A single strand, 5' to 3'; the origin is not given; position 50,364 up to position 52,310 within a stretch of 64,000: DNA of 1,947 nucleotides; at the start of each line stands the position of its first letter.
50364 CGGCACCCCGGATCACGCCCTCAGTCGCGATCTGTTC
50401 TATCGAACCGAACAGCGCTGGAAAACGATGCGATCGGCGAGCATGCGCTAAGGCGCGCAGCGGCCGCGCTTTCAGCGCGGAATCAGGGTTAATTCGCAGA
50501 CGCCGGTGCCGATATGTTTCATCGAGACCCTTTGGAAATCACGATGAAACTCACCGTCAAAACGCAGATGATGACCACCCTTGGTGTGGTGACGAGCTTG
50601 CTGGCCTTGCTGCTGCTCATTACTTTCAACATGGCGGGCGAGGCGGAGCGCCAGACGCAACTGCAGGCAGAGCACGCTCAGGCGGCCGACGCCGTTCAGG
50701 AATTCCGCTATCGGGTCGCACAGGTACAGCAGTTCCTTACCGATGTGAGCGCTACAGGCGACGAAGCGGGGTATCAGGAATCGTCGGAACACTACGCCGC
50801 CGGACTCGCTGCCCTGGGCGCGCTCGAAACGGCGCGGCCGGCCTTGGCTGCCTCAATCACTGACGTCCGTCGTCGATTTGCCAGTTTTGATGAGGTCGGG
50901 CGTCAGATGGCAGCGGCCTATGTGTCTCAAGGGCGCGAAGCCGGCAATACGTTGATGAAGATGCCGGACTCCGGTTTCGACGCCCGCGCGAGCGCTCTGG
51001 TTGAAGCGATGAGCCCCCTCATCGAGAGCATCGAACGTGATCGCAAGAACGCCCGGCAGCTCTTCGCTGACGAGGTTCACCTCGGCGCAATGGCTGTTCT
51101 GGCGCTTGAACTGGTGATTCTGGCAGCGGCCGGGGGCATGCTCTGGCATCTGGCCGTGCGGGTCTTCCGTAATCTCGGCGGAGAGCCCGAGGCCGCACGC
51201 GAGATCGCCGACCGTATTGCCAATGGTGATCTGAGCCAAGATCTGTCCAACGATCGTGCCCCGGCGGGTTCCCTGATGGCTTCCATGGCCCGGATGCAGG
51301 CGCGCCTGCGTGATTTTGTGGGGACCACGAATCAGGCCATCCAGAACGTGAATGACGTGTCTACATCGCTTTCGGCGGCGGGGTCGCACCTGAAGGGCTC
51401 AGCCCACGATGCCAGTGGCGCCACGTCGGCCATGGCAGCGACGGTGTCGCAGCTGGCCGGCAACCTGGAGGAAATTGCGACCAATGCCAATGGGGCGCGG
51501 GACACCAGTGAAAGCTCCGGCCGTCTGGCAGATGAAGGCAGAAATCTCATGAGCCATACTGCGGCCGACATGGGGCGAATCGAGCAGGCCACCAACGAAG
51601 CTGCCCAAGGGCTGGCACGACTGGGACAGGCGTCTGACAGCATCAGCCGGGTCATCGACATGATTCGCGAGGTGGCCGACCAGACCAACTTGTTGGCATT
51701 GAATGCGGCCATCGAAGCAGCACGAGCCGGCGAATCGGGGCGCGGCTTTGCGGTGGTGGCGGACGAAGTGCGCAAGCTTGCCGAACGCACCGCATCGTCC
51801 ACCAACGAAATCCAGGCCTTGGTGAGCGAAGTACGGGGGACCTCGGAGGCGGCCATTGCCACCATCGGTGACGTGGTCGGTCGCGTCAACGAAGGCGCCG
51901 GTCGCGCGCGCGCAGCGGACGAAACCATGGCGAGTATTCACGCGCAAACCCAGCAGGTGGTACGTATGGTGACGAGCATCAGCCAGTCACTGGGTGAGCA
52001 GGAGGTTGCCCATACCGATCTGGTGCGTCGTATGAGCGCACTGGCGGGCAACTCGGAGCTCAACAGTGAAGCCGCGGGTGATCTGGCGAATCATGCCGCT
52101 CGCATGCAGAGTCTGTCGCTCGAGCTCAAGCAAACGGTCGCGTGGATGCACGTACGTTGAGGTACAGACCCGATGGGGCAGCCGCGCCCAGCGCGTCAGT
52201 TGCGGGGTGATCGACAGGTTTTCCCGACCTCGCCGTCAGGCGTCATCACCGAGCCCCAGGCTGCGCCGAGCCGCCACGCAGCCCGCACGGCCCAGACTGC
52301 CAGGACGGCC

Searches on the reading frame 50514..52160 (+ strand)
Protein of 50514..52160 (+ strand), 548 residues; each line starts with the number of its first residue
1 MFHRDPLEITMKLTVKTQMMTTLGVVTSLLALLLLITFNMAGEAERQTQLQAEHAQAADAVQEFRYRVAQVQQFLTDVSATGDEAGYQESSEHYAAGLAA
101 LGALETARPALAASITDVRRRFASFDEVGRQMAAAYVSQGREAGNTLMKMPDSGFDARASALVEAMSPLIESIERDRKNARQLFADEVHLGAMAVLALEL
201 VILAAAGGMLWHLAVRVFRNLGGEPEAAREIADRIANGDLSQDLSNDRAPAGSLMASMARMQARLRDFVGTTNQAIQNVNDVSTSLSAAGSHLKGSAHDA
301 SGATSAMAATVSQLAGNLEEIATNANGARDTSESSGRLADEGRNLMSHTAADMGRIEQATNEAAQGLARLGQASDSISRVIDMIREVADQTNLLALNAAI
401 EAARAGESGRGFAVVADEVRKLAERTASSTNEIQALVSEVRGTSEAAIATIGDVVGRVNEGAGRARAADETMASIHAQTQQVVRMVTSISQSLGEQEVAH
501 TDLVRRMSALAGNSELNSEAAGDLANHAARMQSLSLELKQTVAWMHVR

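Call 47: search_protein_families(library=pfam, proteins=[window:50514-52160:+], max_evalue=0.0001)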
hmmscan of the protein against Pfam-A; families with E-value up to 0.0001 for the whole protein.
window:50514-52160:+ (548 aa): 1 family
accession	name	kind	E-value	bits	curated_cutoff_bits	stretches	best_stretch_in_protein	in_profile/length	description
PF00015.26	MCPsignal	-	8.7e-42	143.3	34.6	1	330-503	2-161/172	Methyl-accepting chemotaxis protein (MCP) signalling domain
